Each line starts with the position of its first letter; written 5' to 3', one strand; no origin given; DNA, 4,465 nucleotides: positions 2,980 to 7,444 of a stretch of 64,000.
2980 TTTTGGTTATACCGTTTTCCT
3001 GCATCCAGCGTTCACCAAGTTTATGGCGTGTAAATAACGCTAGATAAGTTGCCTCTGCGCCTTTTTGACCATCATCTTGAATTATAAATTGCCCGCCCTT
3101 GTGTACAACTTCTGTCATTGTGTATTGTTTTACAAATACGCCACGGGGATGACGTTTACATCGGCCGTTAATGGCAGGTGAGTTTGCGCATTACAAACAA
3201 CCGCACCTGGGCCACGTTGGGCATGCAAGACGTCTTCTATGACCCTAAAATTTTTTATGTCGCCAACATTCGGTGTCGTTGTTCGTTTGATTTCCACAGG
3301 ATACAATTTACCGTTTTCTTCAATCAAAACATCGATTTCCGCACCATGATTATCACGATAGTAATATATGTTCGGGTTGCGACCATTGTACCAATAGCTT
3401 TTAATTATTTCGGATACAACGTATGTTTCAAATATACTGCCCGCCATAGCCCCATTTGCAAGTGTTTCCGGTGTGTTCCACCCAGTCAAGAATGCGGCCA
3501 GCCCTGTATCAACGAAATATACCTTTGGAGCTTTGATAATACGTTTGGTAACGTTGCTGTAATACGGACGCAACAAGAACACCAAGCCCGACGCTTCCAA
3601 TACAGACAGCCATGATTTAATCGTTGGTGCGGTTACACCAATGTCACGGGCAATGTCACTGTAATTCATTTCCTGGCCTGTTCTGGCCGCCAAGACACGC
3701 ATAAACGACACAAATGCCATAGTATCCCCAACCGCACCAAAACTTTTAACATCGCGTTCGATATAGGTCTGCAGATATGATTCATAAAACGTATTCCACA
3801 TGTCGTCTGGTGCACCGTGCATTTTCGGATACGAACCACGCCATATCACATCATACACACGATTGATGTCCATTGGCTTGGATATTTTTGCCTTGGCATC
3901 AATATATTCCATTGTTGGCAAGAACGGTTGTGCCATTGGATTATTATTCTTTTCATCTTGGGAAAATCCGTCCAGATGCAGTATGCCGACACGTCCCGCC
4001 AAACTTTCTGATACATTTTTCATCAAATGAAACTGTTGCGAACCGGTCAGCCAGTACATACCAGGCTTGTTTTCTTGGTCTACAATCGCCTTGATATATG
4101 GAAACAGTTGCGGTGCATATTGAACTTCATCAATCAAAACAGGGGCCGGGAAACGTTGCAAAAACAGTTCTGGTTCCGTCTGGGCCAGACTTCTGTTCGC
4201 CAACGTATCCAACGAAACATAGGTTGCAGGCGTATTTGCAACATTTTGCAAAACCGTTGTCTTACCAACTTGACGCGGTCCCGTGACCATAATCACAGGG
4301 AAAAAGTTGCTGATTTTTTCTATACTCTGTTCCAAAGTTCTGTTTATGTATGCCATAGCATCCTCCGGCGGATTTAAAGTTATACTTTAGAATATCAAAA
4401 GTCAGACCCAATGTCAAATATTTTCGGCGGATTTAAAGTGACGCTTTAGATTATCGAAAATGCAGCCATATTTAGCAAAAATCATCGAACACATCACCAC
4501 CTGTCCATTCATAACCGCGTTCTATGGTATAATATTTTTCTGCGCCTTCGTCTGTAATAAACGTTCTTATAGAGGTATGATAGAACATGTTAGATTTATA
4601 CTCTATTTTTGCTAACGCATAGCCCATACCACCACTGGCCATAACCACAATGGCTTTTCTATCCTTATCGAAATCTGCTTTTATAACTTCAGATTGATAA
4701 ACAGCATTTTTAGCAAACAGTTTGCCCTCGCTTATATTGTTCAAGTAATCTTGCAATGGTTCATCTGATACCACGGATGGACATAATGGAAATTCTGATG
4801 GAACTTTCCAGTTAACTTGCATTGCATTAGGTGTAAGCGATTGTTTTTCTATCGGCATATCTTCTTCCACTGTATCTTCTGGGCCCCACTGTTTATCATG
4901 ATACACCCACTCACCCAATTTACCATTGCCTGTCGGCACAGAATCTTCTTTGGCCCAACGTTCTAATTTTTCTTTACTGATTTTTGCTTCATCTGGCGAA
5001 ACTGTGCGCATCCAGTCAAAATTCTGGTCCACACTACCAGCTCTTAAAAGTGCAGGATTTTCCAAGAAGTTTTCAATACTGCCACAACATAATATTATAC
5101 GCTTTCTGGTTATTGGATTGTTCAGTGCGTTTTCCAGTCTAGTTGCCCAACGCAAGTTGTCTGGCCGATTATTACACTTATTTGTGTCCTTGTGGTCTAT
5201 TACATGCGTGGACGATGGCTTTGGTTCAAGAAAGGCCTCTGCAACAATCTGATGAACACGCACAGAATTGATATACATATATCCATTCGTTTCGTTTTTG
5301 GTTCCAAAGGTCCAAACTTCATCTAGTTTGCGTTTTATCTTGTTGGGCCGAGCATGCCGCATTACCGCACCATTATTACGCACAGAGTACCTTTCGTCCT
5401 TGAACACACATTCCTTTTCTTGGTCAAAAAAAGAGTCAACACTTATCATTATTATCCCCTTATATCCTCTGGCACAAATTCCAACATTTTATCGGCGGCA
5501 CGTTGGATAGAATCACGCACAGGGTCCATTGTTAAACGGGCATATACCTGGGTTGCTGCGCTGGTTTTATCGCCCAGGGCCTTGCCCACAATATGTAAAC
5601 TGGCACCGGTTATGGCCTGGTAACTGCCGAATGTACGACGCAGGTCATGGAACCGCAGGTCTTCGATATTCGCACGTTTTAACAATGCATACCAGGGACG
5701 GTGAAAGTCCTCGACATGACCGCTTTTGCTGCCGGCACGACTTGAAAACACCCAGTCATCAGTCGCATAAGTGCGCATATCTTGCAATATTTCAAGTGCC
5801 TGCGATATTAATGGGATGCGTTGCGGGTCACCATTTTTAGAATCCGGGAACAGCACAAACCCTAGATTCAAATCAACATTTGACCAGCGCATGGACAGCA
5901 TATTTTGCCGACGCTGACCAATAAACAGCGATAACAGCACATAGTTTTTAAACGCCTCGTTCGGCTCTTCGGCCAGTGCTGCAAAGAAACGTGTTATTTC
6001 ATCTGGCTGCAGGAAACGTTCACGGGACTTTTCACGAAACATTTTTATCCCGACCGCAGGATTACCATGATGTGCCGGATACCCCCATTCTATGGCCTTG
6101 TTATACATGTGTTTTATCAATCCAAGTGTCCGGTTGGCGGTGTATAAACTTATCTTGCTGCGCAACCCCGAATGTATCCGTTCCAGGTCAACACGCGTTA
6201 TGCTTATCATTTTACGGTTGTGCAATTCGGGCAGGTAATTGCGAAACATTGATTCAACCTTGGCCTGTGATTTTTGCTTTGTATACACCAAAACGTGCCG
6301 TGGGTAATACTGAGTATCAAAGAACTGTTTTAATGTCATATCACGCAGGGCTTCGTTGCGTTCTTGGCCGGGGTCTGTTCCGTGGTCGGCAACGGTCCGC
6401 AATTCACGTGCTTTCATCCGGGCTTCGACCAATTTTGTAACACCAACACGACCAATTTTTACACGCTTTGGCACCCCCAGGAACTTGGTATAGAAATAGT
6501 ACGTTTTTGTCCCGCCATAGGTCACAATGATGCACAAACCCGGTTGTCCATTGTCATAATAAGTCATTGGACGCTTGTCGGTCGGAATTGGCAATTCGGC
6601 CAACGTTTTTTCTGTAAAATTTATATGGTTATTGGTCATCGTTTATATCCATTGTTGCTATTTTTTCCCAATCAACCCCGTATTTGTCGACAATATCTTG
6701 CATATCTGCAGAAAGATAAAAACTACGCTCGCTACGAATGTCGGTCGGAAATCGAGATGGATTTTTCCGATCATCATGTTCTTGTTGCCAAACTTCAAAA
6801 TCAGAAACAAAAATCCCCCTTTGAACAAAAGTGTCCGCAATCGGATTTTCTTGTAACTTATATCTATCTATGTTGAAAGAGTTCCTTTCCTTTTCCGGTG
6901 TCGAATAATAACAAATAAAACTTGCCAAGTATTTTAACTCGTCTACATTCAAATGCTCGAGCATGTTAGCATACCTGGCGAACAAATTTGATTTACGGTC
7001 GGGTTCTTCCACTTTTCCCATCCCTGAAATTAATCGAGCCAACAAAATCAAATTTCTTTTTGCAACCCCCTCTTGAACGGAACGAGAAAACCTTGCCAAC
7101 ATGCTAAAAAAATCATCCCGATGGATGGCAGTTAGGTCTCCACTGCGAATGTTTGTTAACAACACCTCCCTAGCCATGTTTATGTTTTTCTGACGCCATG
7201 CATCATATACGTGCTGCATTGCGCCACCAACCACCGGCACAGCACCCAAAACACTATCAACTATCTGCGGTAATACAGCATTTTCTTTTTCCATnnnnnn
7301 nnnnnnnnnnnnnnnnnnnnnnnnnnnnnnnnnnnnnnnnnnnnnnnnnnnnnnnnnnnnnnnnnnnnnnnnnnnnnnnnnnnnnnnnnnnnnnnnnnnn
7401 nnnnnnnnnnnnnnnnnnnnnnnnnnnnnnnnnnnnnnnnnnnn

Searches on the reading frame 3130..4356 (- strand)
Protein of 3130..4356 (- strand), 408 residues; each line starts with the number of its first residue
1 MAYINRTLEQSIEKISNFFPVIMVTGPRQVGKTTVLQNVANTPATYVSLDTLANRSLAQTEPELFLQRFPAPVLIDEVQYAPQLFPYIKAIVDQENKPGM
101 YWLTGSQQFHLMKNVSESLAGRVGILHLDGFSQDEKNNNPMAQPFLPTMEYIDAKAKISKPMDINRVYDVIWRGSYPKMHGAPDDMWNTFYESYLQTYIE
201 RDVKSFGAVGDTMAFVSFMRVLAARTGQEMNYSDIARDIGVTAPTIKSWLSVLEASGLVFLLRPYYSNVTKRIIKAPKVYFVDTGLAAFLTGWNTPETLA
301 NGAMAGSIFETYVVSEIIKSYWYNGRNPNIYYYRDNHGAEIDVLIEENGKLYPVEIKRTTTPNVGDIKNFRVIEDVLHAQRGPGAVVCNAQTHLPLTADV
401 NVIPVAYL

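Call 78: search_protein_families(library=pfam, proteins=[window:3130-4356:-], max_evalue=0.001)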
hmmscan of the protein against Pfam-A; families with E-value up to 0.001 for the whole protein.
window:3130-4356:- (408 aa): 2 families
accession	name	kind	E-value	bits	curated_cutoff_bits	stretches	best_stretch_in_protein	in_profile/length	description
PF13635.12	DUF4143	-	5.3e-49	166.5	28.1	1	200-358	1-159/160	Domain of unknown function (DUF4143)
PF13173.12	AAA_14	-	2.5e-27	95.8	27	1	20-135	3-127/129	AAA domain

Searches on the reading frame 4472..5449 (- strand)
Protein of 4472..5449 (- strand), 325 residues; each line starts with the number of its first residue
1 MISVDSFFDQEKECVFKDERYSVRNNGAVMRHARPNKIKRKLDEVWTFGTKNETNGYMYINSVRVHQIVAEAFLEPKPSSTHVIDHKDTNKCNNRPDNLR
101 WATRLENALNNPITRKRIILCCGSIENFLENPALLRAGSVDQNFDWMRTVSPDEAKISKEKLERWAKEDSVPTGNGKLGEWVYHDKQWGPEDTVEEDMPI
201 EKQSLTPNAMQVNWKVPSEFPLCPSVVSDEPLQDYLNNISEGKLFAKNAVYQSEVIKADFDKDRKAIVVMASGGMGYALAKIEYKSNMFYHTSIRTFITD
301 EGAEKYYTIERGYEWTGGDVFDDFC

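Call 5: search_protein_families(library=pfam, proteins=[window:4472-5449:-], max_evalue=0.1)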
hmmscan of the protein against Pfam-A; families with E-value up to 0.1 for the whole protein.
window:4472-5449:- (325 aa): 1 family
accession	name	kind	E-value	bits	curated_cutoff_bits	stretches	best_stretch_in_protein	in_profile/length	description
PF13392.12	HNH_3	-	2.2e-15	56.4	24.8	1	64-108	2-45/46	HNH endonuclease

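Call 6: search_protein_families(library=padloc, proteins=[window:4472-5449:-], max_evalue=0.1)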
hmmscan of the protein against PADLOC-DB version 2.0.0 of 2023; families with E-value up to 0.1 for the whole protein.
window:4472-5449:- (325 aa): 2 families
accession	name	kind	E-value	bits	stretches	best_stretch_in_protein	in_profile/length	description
PDLC03687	HEase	-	2.9e-10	38.4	1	19-111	11-101/178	homing endonuclease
PDLC03672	HEase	-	0.013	13.3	1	61-107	53-101/199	homing endonuclease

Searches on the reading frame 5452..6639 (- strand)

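Call 5: search_protein_families(library=pfam, proteins=[window:5452-6639:-], max_evalue=0.1)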
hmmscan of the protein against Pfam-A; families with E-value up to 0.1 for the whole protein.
window:5452-6639:- (395 aa): 5 families
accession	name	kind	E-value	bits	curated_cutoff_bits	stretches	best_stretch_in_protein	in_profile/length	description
PF00589.27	Phage_integrase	-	4.4e-21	75.8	27.1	1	209-370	2-169/172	Phage integrase family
PF13356.12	Arm-DNA-bind_3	-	1.8e-10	41.2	27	1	10-96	3-82/83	Arm DNA-binding domain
PF22022.2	Phage_int_M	-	0.032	14.9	27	1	121-187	17-84/96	Phage integrase central domain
PF14659.12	Phage_int_SAM_3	-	0.038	14.6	22.6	1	103-158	2-56/58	Phage integrase, N-terminal SAM-like domain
PF24624.1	Int_N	-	0.091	13.9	27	0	122-201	20-99/100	Phage integrase, N-terminal domain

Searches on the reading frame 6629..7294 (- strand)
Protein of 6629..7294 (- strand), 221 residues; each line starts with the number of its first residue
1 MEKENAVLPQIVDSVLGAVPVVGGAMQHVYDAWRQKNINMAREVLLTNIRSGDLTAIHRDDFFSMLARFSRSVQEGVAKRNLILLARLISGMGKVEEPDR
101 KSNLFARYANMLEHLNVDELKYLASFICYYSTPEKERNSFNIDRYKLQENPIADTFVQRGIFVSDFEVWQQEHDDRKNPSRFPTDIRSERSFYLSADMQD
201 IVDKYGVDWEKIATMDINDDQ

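Call 5: search_protein_families(library=pfam, proteins=[window:6629-7294:-], max_evalue=0.1)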
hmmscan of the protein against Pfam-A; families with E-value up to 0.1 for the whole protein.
window:6629-7294:- (221 aa): 1 family
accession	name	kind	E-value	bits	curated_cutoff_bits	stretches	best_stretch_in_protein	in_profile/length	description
PF13430.11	DUF4112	-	0.022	15.4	23.3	1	10-44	71-104/105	Domain of unknown function (DUF4112)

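Call 6: search_protein_families(library=padloc, proteins=[window:6629-7294:-], max_evalue=0.1)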
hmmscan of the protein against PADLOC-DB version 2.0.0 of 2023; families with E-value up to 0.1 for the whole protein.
window:6629-7294:- (221 aa): 0 families

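Call 7: search_protein_families(library=ncbifam, proteins=[window:6629-7294:-], max_evalue=0.1)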
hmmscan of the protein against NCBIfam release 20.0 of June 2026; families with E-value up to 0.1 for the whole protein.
window:6629-7294:- (221 aa): 0 families

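Call 8: search_protein_families(library=phrogs, proteins=[window:6629-7294:-], max_evalue=0.1)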
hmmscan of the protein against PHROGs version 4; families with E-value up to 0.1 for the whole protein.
window:6629-7294:- (221 aa): 0 families
